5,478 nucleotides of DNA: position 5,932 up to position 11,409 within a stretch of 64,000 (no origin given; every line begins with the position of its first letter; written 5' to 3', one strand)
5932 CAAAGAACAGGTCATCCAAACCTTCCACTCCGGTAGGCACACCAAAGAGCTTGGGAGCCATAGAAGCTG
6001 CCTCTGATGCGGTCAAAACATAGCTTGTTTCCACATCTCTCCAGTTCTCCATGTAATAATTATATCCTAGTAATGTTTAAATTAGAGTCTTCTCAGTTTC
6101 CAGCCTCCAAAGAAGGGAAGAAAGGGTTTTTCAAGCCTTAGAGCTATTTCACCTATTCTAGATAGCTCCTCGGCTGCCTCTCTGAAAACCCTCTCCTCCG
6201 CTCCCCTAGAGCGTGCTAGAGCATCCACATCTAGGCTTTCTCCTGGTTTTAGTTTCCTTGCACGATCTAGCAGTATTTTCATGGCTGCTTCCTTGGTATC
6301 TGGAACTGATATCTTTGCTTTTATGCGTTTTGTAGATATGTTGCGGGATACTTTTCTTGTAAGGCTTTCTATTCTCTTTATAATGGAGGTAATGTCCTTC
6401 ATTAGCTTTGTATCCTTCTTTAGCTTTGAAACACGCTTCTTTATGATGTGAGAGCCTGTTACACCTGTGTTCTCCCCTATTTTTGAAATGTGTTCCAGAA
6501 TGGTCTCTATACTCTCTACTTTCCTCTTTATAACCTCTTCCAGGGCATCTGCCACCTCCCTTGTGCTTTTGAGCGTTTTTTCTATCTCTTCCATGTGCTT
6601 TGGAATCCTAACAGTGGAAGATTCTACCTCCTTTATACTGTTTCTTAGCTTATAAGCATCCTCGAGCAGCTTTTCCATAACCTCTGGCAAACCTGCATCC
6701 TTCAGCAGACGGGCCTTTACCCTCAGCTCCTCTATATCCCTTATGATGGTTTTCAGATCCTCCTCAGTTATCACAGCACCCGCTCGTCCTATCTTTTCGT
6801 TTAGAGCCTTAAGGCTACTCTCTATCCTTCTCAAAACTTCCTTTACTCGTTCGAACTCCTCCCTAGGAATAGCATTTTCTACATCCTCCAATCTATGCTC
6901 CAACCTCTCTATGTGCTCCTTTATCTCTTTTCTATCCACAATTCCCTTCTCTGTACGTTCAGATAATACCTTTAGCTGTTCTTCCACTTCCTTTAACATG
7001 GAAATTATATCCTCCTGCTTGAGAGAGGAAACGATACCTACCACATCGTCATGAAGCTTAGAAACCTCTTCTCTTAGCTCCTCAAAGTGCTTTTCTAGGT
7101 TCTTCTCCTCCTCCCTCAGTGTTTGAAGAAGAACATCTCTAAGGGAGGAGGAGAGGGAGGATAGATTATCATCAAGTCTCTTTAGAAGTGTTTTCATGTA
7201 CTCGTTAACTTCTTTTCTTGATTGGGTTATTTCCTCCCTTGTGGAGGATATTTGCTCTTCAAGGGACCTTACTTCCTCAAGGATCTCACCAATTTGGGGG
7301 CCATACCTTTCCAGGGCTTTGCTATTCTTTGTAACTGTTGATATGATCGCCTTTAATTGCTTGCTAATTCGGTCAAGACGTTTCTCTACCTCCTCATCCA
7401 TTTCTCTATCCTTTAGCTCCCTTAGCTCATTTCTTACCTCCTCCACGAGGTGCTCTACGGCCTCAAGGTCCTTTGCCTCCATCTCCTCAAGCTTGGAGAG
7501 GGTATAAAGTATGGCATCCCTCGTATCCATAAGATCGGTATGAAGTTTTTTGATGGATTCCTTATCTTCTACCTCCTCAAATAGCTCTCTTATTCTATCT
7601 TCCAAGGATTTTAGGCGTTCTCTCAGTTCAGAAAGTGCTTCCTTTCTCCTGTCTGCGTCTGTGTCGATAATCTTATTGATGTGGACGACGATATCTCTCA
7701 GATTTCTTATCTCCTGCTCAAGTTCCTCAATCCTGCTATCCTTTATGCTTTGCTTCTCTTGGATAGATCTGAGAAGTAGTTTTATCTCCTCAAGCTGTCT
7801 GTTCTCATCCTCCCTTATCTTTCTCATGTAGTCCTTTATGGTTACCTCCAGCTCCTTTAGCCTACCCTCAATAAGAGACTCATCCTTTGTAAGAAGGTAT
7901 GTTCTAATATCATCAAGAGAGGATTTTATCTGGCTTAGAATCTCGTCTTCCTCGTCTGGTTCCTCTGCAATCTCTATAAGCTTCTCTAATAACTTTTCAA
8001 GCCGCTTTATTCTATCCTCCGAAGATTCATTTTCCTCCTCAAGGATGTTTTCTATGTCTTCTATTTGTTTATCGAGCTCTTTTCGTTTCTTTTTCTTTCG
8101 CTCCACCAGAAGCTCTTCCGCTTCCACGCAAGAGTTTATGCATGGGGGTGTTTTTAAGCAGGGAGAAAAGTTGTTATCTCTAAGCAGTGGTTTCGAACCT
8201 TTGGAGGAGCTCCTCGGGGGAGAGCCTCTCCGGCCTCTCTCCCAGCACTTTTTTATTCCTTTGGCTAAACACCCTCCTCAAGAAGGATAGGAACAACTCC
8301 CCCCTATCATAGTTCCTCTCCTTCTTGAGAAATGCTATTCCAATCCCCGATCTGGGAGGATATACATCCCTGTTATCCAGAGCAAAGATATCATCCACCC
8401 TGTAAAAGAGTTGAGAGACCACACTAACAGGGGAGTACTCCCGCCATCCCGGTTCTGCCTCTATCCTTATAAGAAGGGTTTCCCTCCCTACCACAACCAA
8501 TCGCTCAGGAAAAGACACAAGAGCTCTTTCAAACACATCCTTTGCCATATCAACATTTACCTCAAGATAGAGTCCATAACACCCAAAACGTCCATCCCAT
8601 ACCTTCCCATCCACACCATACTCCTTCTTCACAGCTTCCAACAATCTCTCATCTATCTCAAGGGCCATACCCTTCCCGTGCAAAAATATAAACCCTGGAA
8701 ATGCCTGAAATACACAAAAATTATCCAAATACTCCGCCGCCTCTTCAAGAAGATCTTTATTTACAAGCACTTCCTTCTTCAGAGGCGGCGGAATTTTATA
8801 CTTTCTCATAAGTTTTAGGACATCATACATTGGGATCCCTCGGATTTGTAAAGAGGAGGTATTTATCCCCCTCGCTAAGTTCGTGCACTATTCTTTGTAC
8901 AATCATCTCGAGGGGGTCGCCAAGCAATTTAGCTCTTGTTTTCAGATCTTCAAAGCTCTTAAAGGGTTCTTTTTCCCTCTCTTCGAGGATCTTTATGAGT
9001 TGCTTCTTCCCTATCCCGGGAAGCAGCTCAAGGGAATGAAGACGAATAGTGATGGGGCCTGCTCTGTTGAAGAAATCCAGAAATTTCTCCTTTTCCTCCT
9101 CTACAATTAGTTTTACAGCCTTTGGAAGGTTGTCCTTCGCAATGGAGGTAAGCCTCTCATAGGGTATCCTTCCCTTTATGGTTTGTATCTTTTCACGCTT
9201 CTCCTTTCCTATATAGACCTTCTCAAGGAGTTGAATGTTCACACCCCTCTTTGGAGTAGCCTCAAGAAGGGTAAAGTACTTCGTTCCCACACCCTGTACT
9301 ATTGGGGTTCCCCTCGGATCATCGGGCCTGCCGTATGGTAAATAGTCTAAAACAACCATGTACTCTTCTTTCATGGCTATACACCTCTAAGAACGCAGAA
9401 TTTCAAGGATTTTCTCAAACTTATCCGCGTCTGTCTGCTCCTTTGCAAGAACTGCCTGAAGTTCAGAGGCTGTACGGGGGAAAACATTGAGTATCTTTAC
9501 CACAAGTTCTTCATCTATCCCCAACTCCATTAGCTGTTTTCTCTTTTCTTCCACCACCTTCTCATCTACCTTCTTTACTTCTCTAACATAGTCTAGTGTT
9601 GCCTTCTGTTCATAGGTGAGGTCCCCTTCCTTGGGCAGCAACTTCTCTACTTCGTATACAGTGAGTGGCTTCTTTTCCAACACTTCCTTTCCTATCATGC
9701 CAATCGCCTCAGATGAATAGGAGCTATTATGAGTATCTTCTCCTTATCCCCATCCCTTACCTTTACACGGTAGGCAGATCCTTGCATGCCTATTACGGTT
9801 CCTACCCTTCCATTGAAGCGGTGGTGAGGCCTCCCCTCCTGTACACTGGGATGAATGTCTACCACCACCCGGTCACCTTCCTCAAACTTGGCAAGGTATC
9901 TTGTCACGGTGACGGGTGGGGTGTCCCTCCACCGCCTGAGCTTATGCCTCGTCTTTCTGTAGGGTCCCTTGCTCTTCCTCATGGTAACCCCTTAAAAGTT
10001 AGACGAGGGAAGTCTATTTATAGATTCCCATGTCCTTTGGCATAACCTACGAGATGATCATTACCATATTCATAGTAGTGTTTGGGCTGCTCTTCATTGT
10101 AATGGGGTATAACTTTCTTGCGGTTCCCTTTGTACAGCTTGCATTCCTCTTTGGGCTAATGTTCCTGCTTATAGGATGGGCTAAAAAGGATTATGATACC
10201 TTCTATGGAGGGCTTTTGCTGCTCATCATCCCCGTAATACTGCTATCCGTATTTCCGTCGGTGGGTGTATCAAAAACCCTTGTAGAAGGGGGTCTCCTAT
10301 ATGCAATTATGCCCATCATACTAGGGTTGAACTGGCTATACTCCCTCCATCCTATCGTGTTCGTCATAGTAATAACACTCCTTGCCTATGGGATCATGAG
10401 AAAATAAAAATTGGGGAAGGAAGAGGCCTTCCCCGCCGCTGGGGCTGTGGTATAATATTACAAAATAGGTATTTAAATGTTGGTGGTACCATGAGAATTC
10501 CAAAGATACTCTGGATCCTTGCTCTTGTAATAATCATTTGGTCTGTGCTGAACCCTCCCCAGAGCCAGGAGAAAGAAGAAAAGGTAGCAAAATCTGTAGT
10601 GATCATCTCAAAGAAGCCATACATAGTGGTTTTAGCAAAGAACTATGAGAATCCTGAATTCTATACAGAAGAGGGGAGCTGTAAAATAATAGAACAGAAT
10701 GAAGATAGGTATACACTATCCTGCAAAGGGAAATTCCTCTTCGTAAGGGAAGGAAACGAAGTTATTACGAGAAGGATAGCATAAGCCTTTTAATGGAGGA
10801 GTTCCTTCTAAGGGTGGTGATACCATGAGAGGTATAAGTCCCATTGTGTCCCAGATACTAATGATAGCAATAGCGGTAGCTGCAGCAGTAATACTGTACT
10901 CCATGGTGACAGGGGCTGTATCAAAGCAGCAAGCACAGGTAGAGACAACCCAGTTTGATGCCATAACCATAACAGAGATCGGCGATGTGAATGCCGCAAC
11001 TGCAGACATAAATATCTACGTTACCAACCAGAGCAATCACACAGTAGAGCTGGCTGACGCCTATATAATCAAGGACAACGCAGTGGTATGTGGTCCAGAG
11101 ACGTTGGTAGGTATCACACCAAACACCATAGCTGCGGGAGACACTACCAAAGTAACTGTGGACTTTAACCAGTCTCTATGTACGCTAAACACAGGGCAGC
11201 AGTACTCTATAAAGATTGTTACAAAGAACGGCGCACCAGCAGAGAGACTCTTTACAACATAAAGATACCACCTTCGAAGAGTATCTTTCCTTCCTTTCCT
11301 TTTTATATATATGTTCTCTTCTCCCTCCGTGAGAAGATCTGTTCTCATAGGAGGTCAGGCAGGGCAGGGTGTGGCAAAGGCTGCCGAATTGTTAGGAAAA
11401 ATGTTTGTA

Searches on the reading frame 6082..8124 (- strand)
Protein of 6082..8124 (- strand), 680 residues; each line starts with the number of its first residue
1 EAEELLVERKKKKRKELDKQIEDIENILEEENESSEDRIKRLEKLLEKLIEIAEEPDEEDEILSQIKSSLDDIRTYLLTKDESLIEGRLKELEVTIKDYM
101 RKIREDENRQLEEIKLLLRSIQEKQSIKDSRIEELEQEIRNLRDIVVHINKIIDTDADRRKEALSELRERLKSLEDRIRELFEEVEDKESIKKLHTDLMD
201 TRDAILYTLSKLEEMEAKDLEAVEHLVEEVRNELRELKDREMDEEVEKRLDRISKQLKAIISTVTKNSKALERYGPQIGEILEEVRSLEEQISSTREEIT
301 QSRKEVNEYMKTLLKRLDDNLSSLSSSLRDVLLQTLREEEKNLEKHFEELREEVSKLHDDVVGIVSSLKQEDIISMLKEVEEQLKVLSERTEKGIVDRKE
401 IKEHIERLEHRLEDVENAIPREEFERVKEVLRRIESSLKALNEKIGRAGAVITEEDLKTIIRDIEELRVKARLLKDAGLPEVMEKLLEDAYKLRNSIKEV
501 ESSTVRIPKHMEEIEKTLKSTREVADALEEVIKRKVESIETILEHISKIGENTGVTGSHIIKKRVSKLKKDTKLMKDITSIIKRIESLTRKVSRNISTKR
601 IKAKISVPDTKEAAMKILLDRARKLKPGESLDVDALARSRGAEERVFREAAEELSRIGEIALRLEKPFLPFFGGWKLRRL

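Call 30: search_protein_families(library=pfam, proteins=[window:6082-8124:-], max_evalue=0.00001)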
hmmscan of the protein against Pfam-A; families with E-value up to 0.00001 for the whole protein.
window:6082-8124:- (680 aa): 2 families
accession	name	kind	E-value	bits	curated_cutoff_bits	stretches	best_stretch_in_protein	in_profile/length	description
PF04513.17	Baculo_PEP_C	-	1.7e-08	35.1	38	0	279-368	34-115/140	Baculovirus polyhedron envelope protein, PEP, C terminus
PF05478.16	Prominin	-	4.2e-08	32.2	34.3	1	218-449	180-413/799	Prominin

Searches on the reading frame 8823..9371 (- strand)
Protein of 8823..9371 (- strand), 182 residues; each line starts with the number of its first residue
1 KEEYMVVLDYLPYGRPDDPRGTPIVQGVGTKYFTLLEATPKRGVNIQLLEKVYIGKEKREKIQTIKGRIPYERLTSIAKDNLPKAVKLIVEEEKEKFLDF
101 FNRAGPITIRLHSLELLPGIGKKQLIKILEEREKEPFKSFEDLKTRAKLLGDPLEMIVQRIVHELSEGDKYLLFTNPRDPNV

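Call 52: search_protein_families(library=pfam, proteins=[window:8823-9371:-], max_evalue=0.00001)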
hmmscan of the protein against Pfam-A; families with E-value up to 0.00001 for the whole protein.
window:8823-9371:- (182 aa): 1 family
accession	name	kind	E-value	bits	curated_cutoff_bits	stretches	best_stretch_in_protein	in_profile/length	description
PF04919.18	DUF655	-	1.7e-64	217.5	22.2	1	2-175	2-180/181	Protein of unknown function (DUF655)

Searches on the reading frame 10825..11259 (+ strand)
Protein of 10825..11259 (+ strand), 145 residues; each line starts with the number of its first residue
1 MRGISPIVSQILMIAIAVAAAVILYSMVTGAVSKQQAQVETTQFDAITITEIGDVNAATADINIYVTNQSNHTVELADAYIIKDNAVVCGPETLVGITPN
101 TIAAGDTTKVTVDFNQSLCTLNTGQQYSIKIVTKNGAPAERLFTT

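Call 98: search_protein_families(library=pfam, proteins=[window:10825-11259:+], max_evalue=1)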
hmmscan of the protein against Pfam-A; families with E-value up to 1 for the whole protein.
window:10825-11259:+ (145 aa): 8 families
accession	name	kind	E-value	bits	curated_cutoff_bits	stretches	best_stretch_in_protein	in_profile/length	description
PF07790.16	Pilin_N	-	2.7e-05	25.4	25.2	1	2-82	1-72/78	Archaeal Type IV pilin, N-terminal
PF23928.1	DUF7266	-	0.0022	18.1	27.6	1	2-76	4-77/145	Family of unknown function (DUF7266)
PF07610.17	DUF1573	-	0.02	15.3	26.1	1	59-140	18-90/98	Protein of unknown function (DUF1573)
PF14054.11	DUF4249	-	0.023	14.7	28.5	1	22-140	16-99/269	Domain of unknown function (DUF4249)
PF00932.25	LTD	-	0.049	14.4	34.3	1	44-137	5-89/109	Lamin Tail Domain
PF01917.21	Arch_flagellin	-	0.075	13.8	29.5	0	9-140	7-159/162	Archaebacterial flagellin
PF12704.14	MacB_PCD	-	0.084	13.6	27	1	11-100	5-96/207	MacB-like periplasmic core domain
PF23960.2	DUF7289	-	0.11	12.4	27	1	2-41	1-42/238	Family of unknown function (DUF7289)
